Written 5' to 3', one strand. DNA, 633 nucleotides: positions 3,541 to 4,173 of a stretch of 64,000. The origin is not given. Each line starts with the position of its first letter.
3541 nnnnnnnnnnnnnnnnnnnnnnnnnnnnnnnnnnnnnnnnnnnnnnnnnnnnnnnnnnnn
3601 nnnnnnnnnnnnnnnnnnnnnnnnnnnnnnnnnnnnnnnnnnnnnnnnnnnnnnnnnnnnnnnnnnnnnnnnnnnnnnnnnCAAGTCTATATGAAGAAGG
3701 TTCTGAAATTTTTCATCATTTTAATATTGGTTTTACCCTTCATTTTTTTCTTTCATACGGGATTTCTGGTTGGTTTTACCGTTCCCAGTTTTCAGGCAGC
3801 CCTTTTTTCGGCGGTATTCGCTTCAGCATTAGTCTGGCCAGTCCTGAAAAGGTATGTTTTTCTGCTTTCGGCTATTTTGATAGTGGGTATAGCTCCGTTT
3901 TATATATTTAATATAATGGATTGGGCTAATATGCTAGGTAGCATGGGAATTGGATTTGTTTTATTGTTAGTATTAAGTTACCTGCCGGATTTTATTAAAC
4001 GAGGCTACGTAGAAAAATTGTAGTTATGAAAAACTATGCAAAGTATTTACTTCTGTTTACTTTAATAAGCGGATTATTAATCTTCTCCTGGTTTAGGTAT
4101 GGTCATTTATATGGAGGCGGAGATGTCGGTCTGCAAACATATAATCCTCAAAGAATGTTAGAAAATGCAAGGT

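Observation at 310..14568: Triplicated YfhO-like GT-C giants, each next to a GtrA-sized 4-TM protein, plus a GtrB/CsbB-like GT2: a multiplied three-component extracytoplasmic glycosylation system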

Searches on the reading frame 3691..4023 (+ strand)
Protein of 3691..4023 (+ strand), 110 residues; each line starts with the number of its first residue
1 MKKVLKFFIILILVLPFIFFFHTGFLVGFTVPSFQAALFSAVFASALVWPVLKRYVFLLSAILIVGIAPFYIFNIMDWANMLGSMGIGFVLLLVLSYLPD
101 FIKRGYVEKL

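Call 4: search_protein_families(library=pfam, proteins=[window:3691-4023:+], max_evalue=0.1)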
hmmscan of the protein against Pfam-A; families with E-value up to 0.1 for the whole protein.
window:3691-4023:+ (110 aa): 0 families

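Call 5: search_protein_families(library=ncbifam, proteins=[window:3691-4023:+], max_evalue=0.1)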
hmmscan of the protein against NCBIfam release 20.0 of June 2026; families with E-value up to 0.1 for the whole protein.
window:3691-4023:+ (110 aa): 0 families

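Call 27: find_homologous_proteins(query=window:3691-4023:+, max_evalue=0.001)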
Query window:3691-4023:+ (110 aa): 4 proteins with E <= 0.001 among 63 candidates.
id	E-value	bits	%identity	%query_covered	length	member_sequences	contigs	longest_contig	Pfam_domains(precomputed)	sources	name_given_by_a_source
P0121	4.2e-60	219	100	100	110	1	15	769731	-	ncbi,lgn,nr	ncbi:hypothetical protein HYU45_02710 [Candidatus Daviesbacteria bacterium]|nr:hypothetical protein 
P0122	8.4e-47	176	78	81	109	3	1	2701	-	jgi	-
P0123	3.4e-46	174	74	82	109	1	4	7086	-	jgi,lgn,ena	-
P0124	3.0e-27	113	52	99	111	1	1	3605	-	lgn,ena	-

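Call 38: find_homologous_proteins(query=A2, max_evalue=0.001)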
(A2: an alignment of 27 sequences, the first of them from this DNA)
Query A2 (27 sequences) (110 aa, profile of the alignment): 33 proteins with E <= 0.001 among 8000 candidates.
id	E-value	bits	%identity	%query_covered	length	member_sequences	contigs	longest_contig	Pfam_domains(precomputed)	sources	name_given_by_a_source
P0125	7.0e-32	128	28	99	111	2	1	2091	-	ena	-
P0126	1.7e-31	127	32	92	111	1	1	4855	-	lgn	-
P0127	7.2e-30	122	44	37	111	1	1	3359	-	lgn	-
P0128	8.7e-30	121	46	32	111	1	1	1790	-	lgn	-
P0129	1.3e-29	121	33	100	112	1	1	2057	-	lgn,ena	-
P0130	1.6e-29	120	36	68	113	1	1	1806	-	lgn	-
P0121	5.3e-29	119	100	100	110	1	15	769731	-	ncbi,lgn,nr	ncbi:hypothetical protein HYU45_02710 [Candidatus Daviesbacteria bacterium]|nr:hypothetical protein 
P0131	6.8e-29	118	33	81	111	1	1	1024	-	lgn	-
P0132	1.9e-28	117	30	100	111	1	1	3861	-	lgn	-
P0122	2.4e-28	117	78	81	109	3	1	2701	-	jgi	-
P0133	8.9e-28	115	31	98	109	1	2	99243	-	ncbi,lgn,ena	-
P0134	1.5e-27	114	24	68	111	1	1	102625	-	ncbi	-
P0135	1.5e-27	114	32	100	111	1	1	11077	-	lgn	-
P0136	5.8e-27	112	33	68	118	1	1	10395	-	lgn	-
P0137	1.1e-26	111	62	100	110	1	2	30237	-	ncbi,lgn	-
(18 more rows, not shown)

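Call 43: search_protein_families(library=pfam, alignment_id=A3, max_evalue=10)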
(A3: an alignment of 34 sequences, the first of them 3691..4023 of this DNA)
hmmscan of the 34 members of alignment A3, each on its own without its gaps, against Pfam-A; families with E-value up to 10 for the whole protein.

A. member 1, window:3691-4023:+ (110 aa): 2 families
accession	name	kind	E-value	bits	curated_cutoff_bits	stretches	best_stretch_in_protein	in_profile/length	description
PF14800.11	DUF4481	-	0.41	10.4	25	1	28-84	33-84/293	Domain of unknown function (DUF4481)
PF17857.7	AAA_lid_1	-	1.2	10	21.3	1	61-84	15-38/100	AAA+ lid domain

B. families by the number of members that match (of 34 scanned): 47 families (the first 25 are shown)
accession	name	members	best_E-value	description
PF09843.14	DUF2070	6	4.3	Predicted membrane protein (DUF2070)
PF16935.10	Hol_Tox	2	0.0038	Putative Holin-like Toxin (Hol-Tox)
PF10060.15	DUF2298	2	0.0038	Uncharacterized membrane protein (DUF2298)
PF13346.12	ABC2_membrane_5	2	0.022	ABC-2 family transporter protein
PF14143.11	YrhC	2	0.062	YrhC-like protein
PF08610.15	Pex16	2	0.068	Peroxisomal membrane protein (Pex16)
PF14800.11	DUF4481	2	0.21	Domain of unknown function (DUF4481)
PF11779.13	SPT_ssu-like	2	0.68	Small subunit of serine palmitoyltransferase-like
PF20389.3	DUF6684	2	1.3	Family of unknown function (DUF6684)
PF05145.17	AbrB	1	0.0032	Transition state regulatory protein AbrB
PF04193.19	PQ-loop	1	0.0072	PQ loop repeat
PF23021.3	6TM_2nd_PGAP2IP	1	0.014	PGAP2IP, second transmembrane domain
PF08733.15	PalH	1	0.091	PalH/RIM21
PF04973.17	NMN_transporter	1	0.14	Nicotinamide mononucleotide transporter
PF12822.12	ECF_trnsprt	1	0.15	ECF transporter, substrate-specific component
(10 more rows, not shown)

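Call 48: predict_structure(alignment_id=A3)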
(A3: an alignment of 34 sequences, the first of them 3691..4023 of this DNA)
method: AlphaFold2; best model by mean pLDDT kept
length: 110 residues; sequences in the alignment: 34
mean_pLDDT: 91.6   pTM: 0.80
mean pLDDT of the five models: 91.6, 90.8, 90.5, 90.1, 88.6
residues with pLDDT >= 90: 85; 70-90: 20; 50-70: 5; < 50: 0
segments of 3 or more residues with pLDDT < 50: none
pLDDT, mean of each block of 10 residues (from residue 1): 95 95 81 93 96 96 97 95 96 92 71
secondary structure, 60 per line:
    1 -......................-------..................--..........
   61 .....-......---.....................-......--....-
elements in order: H2-23 H31-48 H51-65 H67-72 H76-96 H98-103 H106-109

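Call 51: search_protein_representatives(alignment_id=A3)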
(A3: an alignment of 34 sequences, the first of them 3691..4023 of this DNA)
Query: 34 sequences, 111 profile positions. Proteins with E-value up to 0.001 (for the whole library): 92; up to 1e-10: 87; up to 1e-30: 1. The best 92 are listed.
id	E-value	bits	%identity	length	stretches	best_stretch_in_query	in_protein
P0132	1.2e-34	135.4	-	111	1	2-111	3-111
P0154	1.3e-30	122.4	-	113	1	2-111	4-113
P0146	1.3e-30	122.4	-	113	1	2-111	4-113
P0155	4.1e-29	117.5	-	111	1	2-111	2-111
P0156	1.6e-28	115.6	-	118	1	2-111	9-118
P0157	5.3e-28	114.0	-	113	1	3-111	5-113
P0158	7.1e-28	113.6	-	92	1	20-110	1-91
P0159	1.4e-27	112.6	-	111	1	2-109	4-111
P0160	7.7e-27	110.2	-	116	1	4-110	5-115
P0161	1.0e-26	109.8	-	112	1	2-111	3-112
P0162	1.4e-26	109.4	-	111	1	5-111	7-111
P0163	4.5e-26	107.8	-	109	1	4-111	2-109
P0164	6.5e-26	107.3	-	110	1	3-110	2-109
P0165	6.8e-26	107.2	-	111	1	3-110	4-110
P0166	1.5e-25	106.1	-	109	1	2-111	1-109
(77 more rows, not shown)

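Call 68: fold_search(model_id=the predicted structure, library=pdb)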
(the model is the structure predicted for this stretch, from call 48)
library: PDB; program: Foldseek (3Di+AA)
matches with E <= 10: 11; with E <= 0.001: 0
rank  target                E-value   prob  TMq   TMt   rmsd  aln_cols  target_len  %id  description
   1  9nyd_C                6.9e+00  0.14  0.37  0.16  10.1        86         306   19  Cryo-EM structure of the glycosyltransferase GtrB in the pre-catalysis and product-bound state (released 2025-12-17)
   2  9kb6                  7.2e+00  0.06  0.28  0.06  12.3       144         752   15  Cryo-EM structure of LGR4 (released 2025-10-15)
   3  8ka1_C                7.6e+00  0.08  0.15  0.06   5.7        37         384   19  Crystal structure of Vibrio vulnificus RID-dependent transforming NADase domain (RDTND)/calmodulin-binding domain of R (released 2024-07-10)
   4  8k9z_C                8.0e+00  0.08  0.15  0.06   5.6        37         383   19  Crystal structure of Vibrio vulnificus RID-dependent transforming NADase domain (RDTND)/calmodulin-binding domain of R (released 2024-07-10)
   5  6s8g_G                8.9e+00  0.06  0.29  0.15  16.4       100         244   13  Cryo-EM structure of LptB2FGC in complex with AMP-PNP (released 2019-09-25)
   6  7wvv_R                8.9e+00  0.04  0.27  0.13  11.6       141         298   16  Cryo-EM structure of the human formyl peptide receptor 2 in complex with fMLFII and Gi2 (released 2022-04-13)
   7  9g9m_A                8.9e+00  0.04  0.25  0.11  10.4       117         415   19  Lipid III flippase WzxE with NB10 and NB7 nanobodies in outward-facing conformation - crystal 1 (released 2025-01-22)
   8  7fee                  9.4e+00  0.04  0.23  0.07  15.7       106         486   14  Crystal structure of the allosteric modulator ZCZ011 binding to CP55940-bound cannabinoid receptor 1 (released 2022-06-15)
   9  9nyd_B                9.9e+00  0.11  0.36  0.16   8.8        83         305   19  Cryo-EM structure of the glycosyltransferase GtrB in the pre-catalysis and product-bound state (released 2025-12-17)
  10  8ud1_1Y               9.9e+00  0.06  0.33  0.28   8.8       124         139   16  High resolution in-situ structure of complex I in respiratory supercomplex (composite) (released 2024-06-19)
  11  6vgi_D                9.9e+00  0.03  0.23  0.17  15.3       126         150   10  Crystal Structures of FLAP bound to MK-866 (released 2020-12-02)

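Call 73: find_encoding_contigs(protein=P0121, flank=10000, max_places=2)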
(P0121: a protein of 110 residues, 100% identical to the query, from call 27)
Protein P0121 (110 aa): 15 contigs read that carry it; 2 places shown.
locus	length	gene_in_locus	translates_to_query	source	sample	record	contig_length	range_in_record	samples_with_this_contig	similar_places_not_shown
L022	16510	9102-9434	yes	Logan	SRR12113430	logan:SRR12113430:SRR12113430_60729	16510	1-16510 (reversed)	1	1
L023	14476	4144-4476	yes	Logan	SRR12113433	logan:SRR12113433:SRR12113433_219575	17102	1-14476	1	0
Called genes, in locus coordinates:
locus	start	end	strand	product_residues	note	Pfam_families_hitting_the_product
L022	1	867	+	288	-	?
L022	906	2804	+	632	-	-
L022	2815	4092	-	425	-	PF00070:Pyr_redox (faint), PF01266:DAO, PF01593:Amino_oxidase, PF03486:HI0933_like (faint), PF07992:Pyr_redox_2 (faint), PF13450:NAD_binding_8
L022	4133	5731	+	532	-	PF00535:Glycos_transf_2, PF10111:Glyco_tranf_2_2, PF13641:Glyco_tranf_2_3, PF13489:Methyltransf_23, PF08241:Methyltransf_11, PF08242:Methyltransf_12, PF13649:Methyltransf_25, PF13847:Methyltransf_31, +2 more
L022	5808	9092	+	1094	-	PF11847:GT-C_AftD (faint), PF18915:DUF5667 (weak)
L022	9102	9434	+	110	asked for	-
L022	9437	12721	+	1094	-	PF11847:GT-C_AftD (weak)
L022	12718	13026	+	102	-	-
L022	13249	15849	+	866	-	-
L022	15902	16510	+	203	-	?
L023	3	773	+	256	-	?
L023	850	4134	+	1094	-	PF11847:GT-C_AftD (faint), PF18915:DUF5667 (weak)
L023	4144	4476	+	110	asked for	-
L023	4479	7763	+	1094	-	PF11847:GT-C_AftD (weak)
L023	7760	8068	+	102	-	-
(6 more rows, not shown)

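Call 74: search_protein_families(library=pfam, proteins=[L022:906-2804:+, L022:2815-4092:-, L022:4133-5731:+], max_evalue=0.1)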
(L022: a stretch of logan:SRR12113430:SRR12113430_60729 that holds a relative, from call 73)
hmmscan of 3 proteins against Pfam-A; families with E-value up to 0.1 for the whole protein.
L022:906-2804:+ (632 aa): 0 families

L022:2815-4092:- (425 aa): 15 families
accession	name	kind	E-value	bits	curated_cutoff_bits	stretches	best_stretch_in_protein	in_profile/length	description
PF01593.30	Amino_oxidase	-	2.3e-25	90.3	19.8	1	13-375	1-390/443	Flavin containing amine oxidoreductase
PF13450.12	NAD_binding_8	-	9.2e-12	45.5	21.9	1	8-73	1-66/68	NAD(P)-binding Rossmann-like domain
PF01266.30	DAO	-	3.8e-10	40.3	27.9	1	5-40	1-37/353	FAD dependent oxidoreductase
PF03486.20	HI0933_like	-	1.9e-06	27.9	50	1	5-39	2-36/244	HI0933-like protein Rossmann domain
PF07992.20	Pyr_redox_2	-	5.2e-06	26.5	26.1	1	5-37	2-34/291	Pyridine nucleotide-disulphide oxidoreductase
PF00070.33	Pyr_redox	-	2.3e-05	25.3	22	1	5-38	1-34/82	Pyridine nucleotide-disulphide oxidoreductase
PF00743.25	FMO-like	-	0.00033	19.7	22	1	4-43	2-41/532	Flavin-binding monooxygenase-like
PF12831.13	FAD_oxidored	-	0.00039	20.3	27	1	6-42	2-38/416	FAD dependent oxidoreductase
PF01946.23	Thi4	-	0.0004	20.1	26.2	1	4-44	18-60/235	Thi4 family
PF00890.30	FAD_binding_2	-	0.0008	19.1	20.4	1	6-40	2-36/414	FAD binding domain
PF13454.12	NAD_binding_9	-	0.0094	16.4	21.8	0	7-40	1-38/155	FAD-NAD(P)-binding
PF01494.25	FAD_binding_3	-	0.011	15.4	22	1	5-37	3-35/349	FAD binding domain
PF01134.28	GIDA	-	0.025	14.1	22.1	1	5-38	1-35/391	Glucose inhibited division protein A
PF13738.12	Pyr_redox_3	-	0.029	14.1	30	0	4-37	165-198/305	Pyridine nucleotide-disulphide oxidoreductase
PF01262.27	AlaDh_PNT_C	-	0.057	13.3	23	1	5-36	30-61/214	Alanine dehydrogenase/PNT, C-terminal domain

L022:4133-5731:+ (532 aa): 16 families
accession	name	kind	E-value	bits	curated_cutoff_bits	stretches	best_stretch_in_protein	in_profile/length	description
PF00535.33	Glycos_transf_2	-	1.4e-28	100.3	23.3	1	6-177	1-167/168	Glycosyl transferase family 2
PF13649.12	Methyltransf_25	-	4.5e-15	56.6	27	1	344-434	1-95/97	Methyltransferase domain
PF08241.18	Methyltransf_11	-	4.8e-15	56.4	21.2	1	345-435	1-90/95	Methyltransferase domain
PF13641.12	Glyco_tranf_2_3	-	1.1e-12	49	27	1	5-219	3-216/230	Glycosyltransferase like family 2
PF08242.18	Methyltransf_12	-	1.2e-10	42.5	30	1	345-434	1-94/98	Methyltransferase domain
PF13847.12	Methyltransf_31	-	1.6e-10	41.3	27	1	340-439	3-108/145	Methyltransferase domain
PF10111.15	Glyco_tranf_2_2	-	2.2e-09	37.7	27.3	1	6-200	1-202/276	Glycosyltransferase like family 2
PF13489.12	Methyltransf_23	-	2.9e-09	37.3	27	1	336-438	16-114/164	Methyltransferase domain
PF07021.18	MetW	-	8.4e-07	29.2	21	1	340-443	13-113/193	Methionine biosynthesis protein MetW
PF13632.12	Glyco_trans_2_3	-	1.4e-05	25.5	27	1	83-286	1-183/198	Glycosyl transferase family group 2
PF01728.25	FtsJ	-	0.00017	22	24.1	1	336-408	18-96/181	FtsJ-like methyltransferase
PF13506.12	Glyco_transf_21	-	0.0029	17.5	21.7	1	75-221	25-162/174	Glycosyl transferase family 21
PF02709.20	Glyco_transf_7C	-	0.0052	16.8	23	1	162-209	19-67/78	N-terminal domain of galactosyltransferase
PF03848.20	TehB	-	0.015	15.2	20.4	1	342-433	32-125/193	Tellurite resistance protein TehB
PF02353.26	CMAS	-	0.032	14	27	1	342-433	64-157/273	Mycolic acid cyclopropane synthetase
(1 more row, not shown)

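Call 88: search_solved_structures(query=A3, max_evalue=10, show_alignments=0)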
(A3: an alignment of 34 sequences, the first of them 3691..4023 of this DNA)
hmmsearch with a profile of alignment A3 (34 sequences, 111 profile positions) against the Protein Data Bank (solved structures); distinct sequences matched with E-value up to 10: 0.

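Call 91: search_solved_structures(query=L022:4133-5731:+, max_evalue=0.001)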
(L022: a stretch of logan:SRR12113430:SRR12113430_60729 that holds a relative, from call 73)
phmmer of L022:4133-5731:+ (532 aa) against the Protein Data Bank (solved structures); distinct sequences matched with E-value up to 0.001: 24.
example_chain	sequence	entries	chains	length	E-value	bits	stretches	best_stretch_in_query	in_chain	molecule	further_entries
2z87_A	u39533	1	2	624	2.9e-12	49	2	4-107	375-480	Chondroitin synthase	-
2z86_A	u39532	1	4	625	2.9e-12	49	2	4-107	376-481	Chondroitin synthase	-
6p61_A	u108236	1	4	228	3.3e-11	45.5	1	4-101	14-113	Glycosyltransferase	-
5hea_A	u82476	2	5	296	1.5e-10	43.3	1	3-105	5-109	Putative glycosyltransferase (GalT1)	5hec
8vh7_A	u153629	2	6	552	1.4e-09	40.1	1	2-96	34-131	Heparosan synthase B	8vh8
8viw_A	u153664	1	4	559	1.4e-09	40.1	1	2-96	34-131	Heparosan synthase B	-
3bcv_A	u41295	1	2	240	7.3e-09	37.7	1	5-102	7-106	Putative glycosyltransferase protein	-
5dm2_A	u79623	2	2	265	1.1e-08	37.2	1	313-412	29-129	Methyltransferase domain family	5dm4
5dm1_A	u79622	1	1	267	1.1e-08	37.2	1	313-412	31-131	Methyltransferase domain family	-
4kwc_A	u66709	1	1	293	1.2e-08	37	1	313-412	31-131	BpumL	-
5tze_C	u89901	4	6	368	3.3e-06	29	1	6-98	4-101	Glycosyl transferase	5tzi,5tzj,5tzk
3jwi_A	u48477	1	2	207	4.2e-06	28.6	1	338-480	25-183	Methyltransferase type 12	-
9jma_A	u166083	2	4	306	4.6e-06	28.5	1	4-91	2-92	GalNAc(5)-diNAcBac-PP-undecaprenol beta-1,3-glucosyltransferase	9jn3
5tz8_A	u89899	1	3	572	5e-06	28.4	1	6-98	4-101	Glycosyl transferase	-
5dly_A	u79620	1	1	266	1.9e-05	26.5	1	337-408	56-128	plantazolicin methyltransferase BamL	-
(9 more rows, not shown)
